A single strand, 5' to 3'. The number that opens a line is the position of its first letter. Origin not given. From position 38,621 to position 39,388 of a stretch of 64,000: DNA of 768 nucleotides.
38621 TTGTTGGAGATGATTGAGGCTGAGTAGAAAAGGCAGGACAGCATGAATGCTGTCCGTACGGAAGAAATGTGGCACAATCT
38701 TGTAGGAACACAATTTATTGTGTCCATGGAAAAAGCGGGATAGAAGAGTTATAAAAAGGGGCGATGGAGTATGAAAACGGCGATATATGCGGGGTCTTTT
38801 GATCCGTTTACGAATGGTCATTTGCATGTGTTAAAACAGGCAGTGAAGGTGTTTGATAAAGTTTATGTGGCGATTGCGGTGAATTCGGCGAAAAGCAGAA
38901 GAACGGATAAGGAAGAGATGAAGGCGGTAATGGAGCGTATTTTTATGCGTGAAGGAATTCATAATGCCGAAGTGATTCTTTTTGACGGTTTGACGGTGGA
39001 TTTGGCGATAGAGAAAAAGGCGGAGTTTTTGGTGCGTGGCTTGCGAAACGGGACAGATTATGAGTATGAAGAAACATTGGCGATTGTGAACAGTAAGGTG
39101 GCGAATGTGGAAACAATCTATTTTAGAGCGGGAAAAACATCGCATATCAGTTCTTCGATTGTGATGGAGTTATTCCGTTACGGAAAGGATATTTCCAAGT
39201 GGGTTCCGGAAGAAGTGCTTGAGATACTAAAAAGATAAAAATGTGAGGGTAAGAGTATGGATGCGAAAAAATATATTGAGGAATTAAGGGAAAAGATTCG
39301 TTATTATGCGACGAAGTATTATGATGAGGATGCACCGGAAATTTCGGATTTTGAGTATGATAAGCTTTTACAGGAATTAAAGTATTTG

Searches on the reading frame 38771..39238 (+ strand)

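Call 45: search_protein_families(library=pfam, proteins=[window:38771-39238:+], max_evalue=0.001)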
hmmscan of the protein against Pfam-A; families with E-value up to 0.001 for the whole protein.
window:38771-39238:+ (155 aa): 1 family
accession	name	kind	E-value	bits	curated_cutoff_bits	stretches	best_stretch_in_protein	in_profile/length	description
PF01467.32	CTP_transf_like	-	6.9e-19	68.8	21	1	5-132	1-131/133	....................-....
